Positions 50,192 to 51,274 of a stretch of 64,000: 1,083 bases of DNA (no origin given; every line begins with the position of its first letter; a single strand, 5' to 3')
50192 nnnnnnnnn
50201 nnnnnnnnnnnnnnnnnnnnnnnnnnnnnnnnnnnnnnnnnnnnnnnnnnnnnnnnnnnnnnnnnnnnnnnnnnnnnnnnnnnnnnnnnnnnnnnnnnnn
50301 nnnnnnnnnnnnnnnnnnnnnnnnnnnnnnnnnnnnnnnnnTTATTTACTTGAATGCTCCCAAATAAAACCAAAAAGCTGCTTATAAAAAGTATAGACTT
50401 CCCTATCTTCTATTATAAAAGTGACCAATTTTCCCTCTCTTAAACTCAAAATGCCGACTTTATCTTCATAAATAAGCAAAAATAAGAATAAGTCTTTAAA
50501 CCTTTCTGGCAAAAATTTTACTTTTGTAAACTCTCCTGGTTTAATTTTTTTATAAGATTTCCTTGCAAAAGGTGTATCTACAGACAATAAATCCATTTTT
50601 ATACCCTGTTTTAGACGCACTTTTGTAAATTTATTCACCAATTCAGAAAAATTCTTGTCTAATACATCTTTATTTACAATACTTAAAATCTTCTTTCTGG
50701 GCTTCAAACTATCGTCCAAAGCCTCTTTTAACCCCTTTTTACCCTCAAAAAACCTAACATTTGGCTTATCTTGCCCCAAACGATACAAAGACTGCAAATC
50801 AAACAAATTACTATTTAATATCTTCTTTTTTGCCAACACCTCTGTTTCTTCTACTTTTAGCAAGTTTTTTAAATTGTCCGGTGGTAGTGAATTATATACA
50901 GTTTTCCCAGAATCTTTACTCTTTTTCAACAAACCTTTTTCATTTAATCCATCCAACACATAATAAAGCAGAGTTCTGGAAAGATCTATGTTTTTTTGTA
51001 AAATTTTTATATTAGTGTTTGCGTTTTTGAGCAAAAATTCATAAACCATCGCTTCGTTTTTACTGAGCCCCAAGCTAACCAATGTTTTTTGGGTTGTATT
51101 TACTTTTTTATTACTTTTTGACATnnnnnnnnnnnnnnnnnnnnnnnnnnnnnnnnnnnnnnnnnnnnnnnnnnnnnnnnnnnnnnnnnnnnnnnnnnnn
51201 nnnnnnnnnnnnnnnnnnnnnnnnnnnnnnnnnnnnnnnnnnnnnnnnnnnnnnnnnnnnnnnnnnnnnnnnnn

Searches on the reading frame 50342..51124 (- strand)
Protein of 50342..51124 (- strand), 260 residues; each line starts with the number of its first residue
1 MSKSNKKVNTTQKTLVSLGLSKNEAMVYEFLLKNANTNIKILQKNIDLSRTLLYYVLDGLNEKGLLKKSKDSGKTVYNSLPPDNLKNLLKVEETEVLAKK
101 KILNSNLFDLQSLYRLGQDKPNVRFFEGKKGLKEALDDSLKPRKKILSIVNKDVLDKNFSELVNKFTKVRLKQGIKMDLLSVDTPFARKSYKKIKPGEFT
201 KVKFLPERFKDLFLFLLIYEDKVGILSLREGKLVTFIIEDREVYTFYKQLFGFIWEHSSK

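Call 9: search_protein_families(library=pfam, proteins=[window:50345-51124:-], max_evalue=1)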
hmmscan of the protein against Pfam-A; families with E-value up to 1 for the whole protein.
window:50345-51124:- (260 aa): 2 families
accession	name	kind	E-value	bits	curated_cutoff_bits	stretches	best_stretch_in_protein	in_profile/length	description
PF01978.25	TrmB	-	3.2e-11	43.4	25.6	1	17-82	3-67/68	Sugar-specific transcriptional regulator TrmB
PF03965.22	Penicillinase_R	-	0.077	13.8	22.6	1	21-80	2-65/115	Penicillinase repressor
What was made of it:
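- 50342..51124 (-): Divergently transcribed TrmB-family regulator. It serves as the anchor for synteny. Pfam PF01978 at 3e-11 (call 9).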

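Call 20: find_encoding_contigs(protein=window:50342-51124:-, flank=6000)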
Protein window:50342-51124:- (260 aa): no gene with exactly this product is on record in the collection.

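Call 22: find_related_loci(query=window:50345-51124:-, collection=genome_contigs, flank=6000)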
Query window:50345-51124:- (260 aa) in genome_contigs; peptide patterns used: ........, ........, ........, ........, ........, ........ (x = any residue, [..] = any of these).
195 stretches matched a pattern; 1 encode a relative of the query (tblastn E <= 1e-3); 1 distinct loci.
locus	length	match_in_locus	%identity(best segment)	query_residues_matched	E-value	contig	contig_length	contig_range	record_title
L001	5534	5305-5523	38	13-85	4e-10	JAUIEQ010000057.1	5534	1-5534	MAG: bacterium isolate 8_bin.40 NODE_12696_length_5534_cov_1.005733, whole genome shotgun sequence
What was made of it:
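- Tried and rejected: The genome_contigs scan with the TrmB protein returned only one distant relative (call 22).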

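Call 64: search_protein_families(library=phrogs, proteins=[window:50345-51124:-], max_evalue=0.01)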
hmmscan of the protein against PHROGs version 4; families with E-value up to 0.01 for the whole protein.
window:50345-51124:- (260 aa): 0 families

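Call 68: find_homologous_proteins(query=window:50345-51124:-, max_evalue=1e-10)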
Query window:50345-51124:- (260 aa): 6 proteins with E <= 1e-10 among 1638 candidates.
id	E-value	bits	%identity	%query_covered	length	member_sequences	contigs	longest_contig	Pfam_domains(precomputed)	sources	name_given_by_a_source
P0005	1.9e-158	544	100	100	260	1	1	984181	PF01978.26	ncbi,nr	ncbi:MAG: hypothetical protein L3J07_03785 [Candidatus Magasanikbacteria bacterium]|nr:hypothetical 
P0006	9.2e-124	430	78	100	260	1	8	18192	PF01978.26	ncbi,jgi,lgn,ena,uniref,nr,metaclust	ncbi:MAG: hypothetical protein CO137_00535 [Candidatus Magasanikbacteria bacterium CG_4_9_14_3_um_fi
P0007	1.2e-28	119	35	95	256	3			PF01978.26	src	-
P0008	2.4e-27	115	32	95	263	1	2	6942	PF01978.26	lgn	-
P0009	3.3e-26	111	34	78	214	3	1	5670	-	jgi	jgi:sugar-specific transcriptional regulator TrmB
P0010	2.0e-24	105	31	94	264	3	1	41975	PF01978.26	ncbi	-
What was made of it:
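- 50342..51124 (-): Magasanikbacteria MAG protein (call 68).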

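Call 69: find_encoding_contigs(protein=P0006, flank=8000, max_places=4)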
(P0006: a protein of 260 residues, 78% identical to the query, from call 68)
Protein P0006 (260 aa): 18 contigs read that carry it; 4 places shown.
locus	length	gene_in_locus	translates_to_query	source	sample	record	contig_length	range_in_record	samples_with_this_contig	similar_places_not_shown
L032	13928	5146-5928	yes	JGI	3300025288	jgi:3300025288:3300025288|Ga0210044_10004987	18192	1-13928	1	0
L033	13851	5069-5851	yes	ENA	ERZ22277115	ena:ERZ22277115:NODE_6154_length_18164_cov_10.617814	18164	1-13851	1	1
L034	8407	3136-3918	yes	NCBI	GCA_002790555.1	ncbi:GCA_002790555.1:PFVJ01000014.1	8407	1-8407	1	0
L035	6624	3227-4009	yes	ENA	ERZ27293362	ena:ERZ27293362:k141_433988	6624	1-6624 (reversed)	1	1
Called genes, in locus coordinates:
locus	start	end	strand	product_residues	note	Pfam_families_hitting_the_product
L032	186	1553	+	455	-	PF00069:Pkinase (weak)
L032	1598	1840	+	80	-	-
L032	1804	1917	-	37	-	-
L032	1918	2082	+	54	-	PF01330:RuvA_N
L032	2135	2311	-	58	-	-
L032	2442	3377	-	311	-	-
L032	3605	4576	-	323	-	-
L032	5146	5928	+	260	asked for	PF01978:TrmB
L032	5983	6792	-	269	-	-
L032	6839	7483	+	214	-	-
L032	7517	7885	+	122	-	-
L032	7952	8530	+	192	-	PF01330:RuvA_N, PF00633:HHH (faint), PF14520:HHH_5, PF07499:RuvA_C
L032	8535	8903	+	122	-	-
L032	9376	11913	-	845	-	PF00521:DNA_topoisoIV, PF03989:DNA_gyraseA_C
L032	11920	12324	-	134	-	-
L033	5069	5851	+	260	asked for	PF01978:TrmB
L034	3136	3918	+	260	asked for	PF01978:TrmB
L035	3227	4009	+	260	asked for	PF01978:TrmB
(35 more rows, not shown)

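Call 82: find_encoding_contigs(protein=P0010, flank=10000, max_places=3)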
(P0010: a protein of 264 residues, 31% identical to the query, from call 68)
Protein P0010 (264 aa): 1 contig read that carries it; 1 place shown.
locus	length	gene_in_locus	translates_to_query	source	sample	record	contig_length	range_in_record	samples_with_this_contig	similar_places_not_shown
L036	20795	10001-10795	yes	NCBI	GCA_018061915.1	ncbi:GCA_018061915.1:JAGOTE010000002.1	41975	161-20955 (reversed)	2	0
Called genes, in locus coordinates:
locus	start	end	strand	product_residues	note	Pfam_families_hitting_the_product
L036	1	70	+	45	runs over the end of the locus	-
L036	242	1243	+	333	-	PF23446:LysM1_NFP_LYK (faint), PF01476:LysM, PF23473:LysM3_LYK4_5 (weak), PF01476:LysM, PF01551:Peptidase_M23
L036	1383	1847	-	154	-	-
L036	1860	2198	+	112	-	-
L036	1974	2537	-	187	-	-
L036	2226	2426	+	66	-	-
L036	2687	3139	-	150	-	-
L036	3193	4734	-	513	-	PF05362:Lon_C, PF13541:ChlI, PF00493:MCM (weak), PF00158:Sigma54_activat (weak), PF01078:Mg_chelatase, PF07728:AAA_5 (weak), PF13335:Mg_chelatase_C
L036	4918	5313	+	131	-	PF00072:Response_reg (weak)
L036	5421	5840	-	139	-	-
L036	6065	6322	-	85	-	-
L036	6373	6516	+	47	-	-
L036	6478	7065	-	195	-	-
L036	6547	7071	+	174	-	-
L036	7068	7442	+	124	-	-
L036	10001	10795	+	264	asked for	PF01978:TrmB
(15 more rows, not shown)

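Call 83: find_encoding_contigs(protein=P0008, flank=7000, max_places=3)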
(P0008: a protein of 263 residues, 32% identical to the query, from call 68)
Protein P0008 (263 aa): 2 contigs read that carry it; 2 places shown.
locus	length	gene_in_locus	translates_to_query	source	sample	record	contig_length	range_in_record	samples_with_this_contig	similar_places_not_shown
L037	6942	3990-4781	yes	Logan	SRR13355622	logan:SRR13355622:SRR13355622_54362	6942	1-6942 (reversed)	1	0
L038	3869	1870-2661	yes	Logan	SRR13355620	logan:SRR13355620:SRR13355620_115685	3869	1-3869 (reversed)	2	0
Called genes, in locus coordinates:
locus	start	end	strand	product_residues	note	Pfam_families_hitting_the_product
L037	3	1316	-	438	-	?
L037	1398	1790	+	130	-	PF00072:Response_reg (weak)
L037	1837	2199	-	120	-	-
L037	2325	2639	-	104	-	PF08960:STIV_B116-like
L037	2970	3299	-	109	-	-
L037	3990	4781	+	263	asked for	PF01978:TrmB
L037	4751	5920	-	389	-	-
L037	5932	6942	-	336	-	?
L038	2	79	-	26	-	?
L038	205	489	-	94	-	PF08960:STIV_B116-like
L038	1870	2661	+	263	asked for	PF01978:TrmB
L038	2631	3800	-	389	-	-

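Call 84: find_encoding_contigs(protein=P0009, flank=6000, max_places=3)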
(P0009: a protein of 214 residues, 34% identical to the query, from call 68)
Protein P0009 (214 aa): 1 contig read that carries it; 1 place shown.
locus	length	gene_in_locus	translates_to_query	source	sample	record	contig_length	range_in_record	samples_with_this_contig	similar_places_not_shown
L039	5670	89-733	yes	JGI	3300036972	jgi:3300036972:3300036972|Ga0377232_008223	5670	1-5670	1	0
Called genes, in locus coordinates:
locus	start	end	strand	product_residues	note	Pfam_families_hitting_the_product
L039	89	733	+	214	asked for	-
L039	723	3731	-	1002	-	PF00583:Acetyltransf_1 (faint)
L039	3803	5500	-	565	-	PF01138:RNase_PH, PF00013:KH_1, PF00575:S1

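Call 96: search_protein_families(library=padloc, proteins=[window:50345-51124:-], max_evalue=0.01)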
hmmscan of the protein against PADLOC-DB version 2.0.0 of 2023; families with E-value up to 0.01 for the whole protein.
window:50345-51124:- (260 aa): 7 families
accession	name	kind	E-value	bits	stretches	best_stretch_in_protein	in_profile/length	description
PDLC01849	CARF3--CARF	-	1.9e-05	22.4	1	15-69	131-184/197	-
PDLC01863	CARF3--CARF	-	2.6e-05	22.1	1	16-72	113-168/182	-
PDLC01438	Csa3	-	6.2e-05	21.2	1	10-101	137-223/305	"CAS-I,CAS-II,CAS-III,CAS-IV,CAS-V,CAS-VI; associated_signaling"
PDLC01434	CasR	-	0.00011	20.2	1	15-76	124-180/191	"CAS-I,CAS-II,CAS-III,CAS-IV,CAS-V,CAS-VI; associated_signaling"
PDLC01268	CasR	-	0.00012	20.1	1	15-75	120-174/179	"CAS-I,CAS-II,CAS-III,CAS-IV,CAS-V,CAS-VI; associated_signaling"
PDLC03963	SoFic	-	0.0021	15.5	1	9-75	279-348/361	-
PDLC01858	CARF3--CARF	-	0.0052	14.7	1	7-72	129-193/204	-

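Call 97: search_protein_families(library=ncbifam, proteins=[window:50345-51124:-], max_evalue=0.01)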
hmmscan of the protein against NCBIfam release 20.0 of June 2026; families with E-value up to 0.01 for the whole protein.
window:50345-51124:- (260 aa): 3 families
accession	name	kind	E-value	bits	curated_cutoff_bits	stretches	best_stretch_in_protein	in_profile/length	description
NF053606.1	Sta1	subfamily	9.5e-05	22.4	80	1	5-75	3-73/100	Sta1 family transcriptional regulator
NF040939.2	trans_reg_lrs14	equivalog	0.00062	19.8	90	1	3-74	2-74/103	Lrs14 family HTH-type transcriptional regulator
NF047390.1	TransRegTrmBL1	equivalog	0.0026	16.8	650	1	13-96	8-90/341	HTH-type sugar sensing transcriptional regulator TrmBL1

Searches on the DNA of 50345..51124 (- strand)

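Call 70: search_with_rna_model(model_id=R1, sources=[L032, L033, L034, L035], max_evalue=10)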
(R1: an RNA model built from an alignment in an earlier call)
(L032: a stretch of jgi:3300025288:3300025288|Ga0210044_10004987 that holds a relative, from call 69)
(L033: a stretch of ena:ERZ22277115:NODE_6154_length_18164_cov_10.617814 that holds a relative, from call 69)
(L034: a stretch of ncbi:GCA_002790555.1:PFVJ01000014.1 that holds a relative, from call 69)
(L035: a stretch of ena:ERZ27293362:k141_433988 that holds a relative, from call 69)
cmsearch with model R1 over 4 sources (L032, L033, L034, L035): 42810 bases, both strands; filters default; matches with E-value up to 10: 5.
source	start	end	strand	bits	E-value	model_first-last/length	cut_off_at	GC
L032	7871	7945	-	12.9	0.19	1-97/97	no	0.28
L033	7794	7868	-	12.9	0.19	1-97/97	no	0.28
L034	5811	5885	-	12.9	0.19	1-97/97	no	0.28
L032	295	355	+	6.5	5.9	32-94/97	no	0.3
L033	218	278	+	6.5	5.9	32-94/97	no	0.3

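Call 73: search_with_rna_model(model_id=R1, source=L032, start=7700, end=8100, max_evalue=10, show_alignments=1, filters=off)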
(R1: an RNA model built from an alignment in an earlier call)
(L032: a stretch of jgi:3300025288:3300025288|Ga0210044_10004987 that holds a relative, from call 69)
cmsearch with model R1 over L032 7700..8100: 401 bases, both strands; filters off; matches with E-value up to 10: 17.
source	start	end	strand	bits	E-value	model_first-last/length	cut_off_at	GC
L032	7871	7945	-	12.9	0.0018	1-97/97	no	0.28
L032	7959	8033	+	3.9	0.22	1-97/97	no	0.37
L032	8058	8092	+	0.5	1.4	57-91/97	no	0.2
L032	7736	7762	+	0.1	1.7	61-87/97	no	0.22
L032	7813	7835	+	-0.3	2.1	63-85/97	no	0.22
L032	7771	7793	-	-0.4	2.2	63-85/97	no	0.3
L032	7870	7889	+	-0.6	2.4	66-85/97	no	0.25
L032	8048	8097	-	-1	3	45-94/97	no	0.22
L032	7904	7914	+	-1.3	3.6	1-97/97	no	0.09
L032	7844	7866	+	-2.4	6.4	63-85/97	no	0.17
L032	7763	7775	+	-2.7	7.7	14-26/97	no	0.46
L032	7780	7790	+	-2.7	7.7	1-97/97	no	0.27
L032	7733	7744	-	-2.7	7.7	1-97/97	no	0.08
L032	7701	7735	+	-2.8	8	36-94/97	no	0.23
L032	7945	7958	+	-2.9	8.3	1-97/97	no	0.29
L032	7858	7870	-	-2.9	8.7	1-97/97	no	0.15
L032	7710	7720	-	-3.1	9.4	1-97/97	no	0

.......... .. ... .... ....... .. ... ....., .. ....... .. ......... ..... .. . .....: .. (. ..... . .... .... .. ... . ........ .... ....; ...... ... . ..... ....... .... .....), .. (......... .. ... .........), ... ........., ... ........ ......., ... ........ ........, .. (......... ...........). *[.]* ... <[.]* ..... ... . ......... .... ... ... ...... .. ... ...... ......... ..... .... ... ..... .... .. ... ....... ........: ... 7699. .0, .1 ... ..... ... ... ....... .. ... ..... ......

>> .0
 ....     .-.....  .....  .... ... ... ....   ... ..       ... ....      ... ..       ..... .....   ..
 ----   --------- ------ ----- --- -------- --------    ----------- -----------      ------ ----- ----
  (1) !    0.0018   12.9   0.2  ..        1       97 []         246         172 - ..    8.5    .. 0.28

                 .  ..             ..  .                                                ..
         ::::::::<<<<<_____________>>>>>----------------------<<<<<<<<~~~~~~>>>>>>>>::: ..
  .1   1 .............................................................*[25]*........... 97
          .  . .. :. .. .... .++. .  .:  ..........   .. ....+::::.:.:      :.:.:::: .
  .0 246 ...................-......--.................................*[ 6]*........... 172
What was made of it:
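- Tried and rejected: A weak model hit in the sister genome (L032 7871-7945) is an unrelated hairpin (call 73).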

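Call 85: search_with_rna_model(model_id=R1, sources=[L036, L037, L038, L039], max_evalue=1, show_alignments=3)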
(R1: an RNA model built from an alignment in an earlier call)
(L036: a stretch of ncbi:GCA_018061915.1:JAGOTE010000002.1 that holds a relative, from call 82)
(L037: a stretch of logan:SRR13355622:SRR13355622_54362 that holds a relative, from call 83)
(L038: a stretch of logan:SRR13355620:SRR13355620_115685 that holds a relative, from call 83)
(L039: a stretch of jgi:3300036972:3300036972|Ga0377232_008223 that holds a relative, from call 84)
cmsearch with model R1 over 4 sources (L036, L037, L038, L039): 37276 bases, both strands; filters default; matches with E-value up to 1: 0.
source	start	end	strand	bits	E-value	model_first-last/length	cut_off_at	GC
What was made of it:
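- Four TrmB-homologue loci chosen blind contain no copy (call 85), so the link to TrmB is not general.
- Tried and rejected: Rejected: none found in L036-L039 (call 85).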
